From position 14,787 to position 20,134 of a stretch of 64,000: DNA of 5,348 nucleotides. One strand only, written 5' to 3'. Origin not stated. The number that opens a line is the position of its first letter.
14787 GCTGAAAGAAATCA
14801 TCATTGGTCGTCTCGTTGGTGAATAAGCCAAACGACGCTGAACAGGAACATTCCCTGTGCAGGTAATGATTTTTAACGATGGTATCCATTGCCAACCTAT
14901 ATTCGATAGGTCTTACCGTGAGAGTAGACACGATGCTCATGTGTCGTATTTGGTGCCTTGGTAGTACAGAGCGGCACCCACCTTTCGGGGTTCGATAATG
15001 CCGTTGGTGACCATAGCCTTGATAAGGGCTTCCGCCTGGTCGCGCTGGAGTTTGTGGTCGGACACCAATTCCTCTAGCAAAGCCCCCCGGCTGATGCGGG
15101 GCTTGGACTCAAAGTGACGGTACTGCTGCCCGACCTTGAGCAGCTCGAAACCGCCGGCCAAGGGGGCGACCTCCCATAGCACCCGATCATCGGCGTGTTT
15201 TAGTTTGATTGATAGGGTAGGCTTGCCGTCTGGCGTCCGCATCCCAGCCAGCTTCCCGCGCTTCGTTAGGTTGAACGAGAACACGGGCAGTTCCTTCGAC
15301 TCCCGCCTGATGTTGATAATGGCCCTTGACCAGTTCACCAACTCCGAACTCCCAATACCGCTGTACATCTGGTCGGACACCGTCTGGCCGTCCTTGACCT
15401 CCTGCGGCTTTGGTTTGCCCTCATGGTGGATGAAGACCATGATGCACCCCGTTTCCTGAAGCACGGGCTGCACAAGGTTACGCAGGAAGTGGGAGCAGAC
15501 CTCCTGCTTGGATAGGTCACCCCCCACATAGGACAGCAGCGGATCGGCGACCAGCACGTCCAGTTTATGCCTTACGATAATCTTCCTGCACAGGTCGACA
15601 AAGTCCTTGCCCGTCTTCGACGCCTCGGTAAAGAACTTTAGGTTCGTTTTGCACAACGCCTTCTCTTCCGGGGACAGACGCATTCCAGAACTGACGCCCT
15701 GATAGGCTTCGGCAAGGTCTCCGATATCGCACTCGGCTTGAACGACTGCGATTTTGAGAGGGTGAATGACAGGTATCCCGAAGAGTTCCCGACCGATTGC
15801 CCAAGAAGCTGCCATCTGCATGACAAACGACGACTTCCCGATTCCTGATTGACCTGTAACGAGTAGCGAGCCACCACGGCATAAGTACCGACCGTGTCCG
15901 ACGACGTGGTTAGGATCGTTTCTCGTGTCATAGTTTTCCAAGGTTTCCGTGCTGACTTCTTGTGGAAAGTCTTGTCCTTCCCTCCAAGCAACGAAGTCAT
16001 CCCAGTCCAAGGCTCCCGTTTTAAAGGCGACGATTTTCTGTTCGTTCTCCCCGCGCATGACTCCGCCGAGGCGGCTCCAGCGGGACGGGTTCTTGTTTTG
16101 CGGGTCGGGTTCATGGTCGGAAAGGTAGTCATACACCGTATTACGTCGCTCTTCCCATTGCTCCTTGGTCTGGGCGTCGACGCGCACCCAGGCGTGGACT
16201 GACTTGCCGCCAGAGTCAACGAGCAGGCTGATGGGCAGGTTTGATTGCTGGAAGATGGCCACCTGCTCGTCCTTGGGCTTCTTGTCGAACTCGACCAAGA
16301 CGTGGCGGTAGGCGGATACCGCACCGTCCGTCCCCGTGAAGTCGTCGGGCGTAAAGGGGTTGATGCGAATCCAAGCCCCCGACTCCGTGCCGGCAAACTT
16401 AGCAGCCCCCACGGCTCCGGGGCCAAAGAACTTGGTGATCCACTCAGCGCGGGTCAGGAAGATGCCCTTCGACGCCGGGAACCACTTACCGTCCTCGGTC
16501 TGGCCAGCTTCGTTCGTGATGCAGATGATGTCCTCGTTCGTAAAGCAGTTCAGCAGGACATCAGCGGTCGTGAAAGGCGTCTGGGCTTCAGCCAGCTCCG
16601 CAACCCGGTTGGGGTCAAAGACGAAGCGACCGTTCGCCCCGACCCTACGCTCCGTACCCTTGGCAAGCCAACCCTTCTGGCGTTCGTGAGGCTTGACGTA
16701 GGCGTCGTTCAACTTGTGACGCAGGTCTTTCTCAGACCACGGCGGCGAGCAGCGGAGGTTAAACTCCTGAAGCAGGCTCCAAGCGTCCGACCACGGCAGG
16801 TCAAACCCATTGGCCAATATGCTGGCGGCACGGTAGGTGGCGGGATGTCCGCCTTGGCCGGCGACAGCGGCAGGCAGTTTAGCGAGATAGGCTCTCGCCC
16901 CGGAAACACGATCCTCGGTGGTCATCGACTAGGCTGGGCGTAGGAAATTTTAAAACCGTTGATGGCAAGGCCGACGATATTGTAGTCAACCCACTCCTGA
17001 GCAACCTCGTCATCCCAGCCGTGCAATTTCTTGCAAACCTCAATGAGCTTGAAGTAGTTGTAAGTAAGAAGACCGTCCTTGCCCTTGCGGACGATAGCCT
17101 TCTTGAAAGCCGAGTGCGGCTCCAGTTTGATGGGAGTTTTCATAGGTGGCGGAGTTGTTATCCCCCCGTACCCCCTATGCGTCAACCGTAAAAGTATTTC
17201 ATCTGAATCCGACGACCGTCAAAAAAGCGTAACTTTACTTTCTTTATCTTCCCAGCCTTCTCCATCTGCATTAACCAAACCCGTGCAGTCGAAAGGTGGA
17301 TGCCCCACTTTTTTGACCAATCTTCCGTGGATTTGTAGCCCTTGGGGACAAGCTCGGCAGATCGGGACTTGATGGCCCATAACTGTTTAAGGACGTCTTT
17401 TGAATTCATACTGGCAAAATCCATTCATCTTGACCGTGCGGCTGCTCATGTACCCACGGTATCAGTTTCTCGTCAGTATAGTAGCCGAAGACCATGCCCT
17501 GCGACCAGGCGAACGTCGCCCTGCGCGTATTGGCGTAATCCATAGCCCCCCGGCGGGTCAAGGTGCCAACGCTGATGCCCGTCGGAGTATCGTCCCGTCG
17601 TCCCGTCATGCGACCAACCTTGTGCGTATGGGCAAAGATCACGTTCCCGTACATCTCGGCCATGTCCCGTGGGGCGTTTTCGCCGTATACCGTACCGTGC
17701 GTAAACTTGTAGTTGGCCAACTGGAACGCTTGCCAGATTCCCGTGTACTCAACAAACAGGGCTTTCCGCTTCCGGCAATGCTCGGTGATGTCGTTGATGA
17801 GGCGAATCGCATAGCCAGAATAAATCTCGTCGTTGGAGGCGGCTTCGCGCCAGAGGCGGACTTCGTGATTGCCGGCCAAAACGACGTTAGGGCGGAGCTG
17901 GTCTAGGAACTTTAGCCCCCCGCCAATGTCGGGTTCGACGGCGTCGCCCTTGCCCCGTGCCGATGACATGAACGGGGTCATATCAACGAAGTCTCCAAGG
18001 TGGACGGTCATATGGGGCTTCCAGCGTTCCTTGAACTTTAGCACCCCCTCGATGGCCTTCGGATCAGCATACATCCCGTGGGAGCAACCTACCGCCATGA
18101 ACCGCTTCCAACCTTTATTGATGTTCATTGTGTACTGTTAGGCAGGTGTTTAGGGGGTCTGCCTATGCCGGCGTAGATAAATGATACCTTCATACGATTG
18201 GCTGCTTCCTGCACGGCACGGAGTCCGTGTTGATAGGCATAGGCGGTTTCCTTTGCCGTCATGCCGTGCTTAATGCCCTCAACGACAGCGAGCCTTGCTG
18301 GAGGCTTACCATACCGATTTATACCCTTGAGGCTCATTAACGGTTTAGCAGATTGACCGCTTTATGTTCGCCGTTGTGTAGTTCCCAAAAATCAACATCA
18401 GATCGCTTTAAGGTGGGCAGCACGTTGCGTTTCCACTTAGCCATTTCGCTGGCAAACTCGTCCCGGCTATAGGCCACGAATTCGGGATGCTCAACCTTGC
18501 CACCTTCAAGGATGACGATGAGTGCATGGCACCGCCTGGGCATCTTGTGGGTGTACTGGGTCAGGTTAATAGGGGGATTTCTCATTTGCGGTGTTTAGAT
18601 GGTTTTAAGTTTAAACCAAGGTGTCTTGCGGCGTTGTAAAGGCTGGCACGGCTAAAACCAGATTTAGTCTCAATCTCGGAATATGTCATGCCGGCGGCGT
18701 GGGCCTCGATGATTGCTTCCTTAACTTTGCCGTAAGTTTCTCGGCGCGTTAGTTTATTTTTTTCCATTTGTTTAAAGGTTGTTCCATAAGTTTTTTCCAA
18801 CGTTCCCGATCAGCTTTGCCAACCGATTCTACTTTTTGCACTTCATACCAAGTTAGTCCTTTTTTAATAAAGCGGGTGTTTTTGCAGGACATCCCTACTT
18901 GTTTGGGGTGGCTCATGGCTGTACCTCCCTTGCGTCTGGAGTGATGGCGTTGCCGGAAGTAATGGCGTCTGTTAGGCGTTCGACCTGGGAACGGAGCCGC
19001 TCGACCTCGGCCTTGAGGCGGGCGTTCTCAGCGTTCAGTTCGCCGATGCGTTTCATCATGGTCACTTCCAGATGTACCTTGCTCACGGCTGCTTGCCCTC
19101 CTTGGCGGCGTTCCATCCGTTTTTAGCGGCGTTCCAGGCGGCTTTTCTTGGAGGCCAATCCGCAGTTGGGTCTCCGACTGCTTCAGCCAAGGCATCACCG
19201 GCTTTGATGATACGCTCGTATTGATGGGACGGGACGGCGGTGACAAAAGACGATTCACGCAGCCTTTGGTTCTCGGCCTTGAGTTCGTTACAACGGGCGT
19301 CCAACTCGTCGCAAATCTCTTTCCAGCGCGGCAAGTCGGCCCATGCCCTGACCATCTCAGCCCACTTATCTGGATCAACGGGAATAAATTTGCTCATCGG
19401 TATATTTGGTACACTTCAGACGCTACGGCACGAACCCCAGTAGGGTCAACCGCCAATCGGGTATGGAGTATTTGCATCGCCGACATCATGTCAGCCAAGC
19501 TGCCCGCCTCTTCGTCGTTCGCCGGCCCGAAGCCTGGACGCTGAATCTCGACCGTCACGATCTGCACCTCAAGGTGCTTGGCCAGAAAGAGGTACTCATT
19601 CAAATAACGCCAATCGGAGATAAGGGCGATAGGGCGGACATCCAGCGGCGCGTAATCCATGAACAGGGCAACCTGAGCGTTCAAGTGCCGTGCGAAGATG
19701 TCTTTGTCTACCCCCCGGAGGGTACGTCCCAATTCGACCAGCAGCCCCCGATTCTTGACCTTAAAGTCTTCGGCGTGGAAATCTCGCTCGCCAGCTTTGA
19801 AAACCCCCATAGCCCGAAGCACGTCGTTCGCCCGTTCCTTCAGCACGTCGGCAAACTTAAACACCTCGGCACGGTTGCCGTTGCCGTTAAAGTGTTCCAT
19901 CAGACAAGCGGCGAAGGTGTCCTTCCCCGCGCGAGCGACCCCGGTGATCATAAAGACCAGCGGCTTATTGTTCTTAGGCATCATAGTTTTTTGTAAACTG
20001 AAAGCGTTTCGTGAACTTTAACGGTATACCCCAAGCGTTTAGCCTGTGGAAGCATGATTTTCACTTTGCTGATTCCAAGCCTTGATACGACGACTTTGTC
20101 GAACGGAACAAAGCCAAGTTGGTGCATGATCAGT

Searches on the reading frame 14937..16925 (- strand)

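Call 9: search_protein_families(library=pfam, proteins=[window:14937-16925:-], max_evalue=0.01)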
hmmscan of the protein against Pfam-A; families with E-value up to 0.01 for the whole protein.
window:14937-16925:- (662 aa): 2 families
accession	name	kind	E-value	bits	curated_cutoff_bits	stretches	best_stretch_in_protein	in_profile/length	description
PF13481.12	AAA_25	-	5.5e-17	62.5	27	1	333-505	16-193/195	AAA domain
PF13191.12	AAA_16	-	0.009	17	32.6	0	350-374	23-47/167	AAA ATPase domain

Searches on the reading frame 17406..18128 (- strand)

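Call 9: search_protein_families(library=pfam, proteins=[window:17406-18128:-], max_evalue=0.01)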
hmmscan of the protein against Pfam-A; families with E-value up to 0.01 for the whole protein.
window:17406-18128:- (240 aa): 1 family
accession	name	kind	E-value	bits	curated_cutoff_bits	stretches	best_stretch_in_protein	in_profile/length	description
PF00149.33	Metallophos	-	1.7e-06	29.1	21.5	1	9-169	2-189/191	Calcineurin-like phosphoesterase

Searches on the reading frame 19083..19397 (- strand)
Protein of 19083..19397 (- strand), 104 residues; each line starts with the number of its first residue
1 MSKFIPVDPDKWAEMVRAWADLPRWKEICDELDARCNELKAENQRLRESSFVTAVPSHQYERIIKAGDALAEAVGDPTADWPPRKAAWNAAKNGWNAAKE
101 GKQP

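Call 74: search_protein_families(library=pfam, proteins=[window:19083-19397:-], max_evalue=0.05)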
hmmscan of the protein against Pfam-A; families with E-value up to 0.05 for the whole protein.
window:19083-19397:- (104 aa): 4 families
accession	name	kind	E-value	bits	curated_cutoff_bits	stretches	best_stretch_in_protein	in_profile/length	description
PF24245.1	INO80F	-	0.0059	17.1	25.1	1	26-47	2-23/47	INO80 complex subunit F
PF02183.23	HALZ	-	0.019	15.6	28.1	1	27-47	12-32/43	Homeobox associated leucine zipper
PF00170.26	bZIP_1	-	0.019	15.5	27.6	1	24-48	23-47/64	bZIP transcription factor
PF25566.1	RIMB1_N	-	0.022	15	28.5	1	29-52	14-37/129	RIMB1-like, N-terminal domain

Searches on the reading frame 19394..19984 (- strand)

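Call 9: search_protein_families(library=pfam, proteins=[window:19394-19984:-], max_evalue=0.01)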
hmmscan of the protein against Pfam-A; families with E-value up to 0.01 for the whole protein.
window:19394-19984:- (196 aa): 1 family
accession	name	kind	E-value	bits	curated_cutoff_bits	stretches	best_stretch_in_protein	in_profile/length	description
PF04275.20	P-mevalo_kinase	-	0.00026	21.3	33.8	1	13-137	1-111/114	Phosphomevalonate kinase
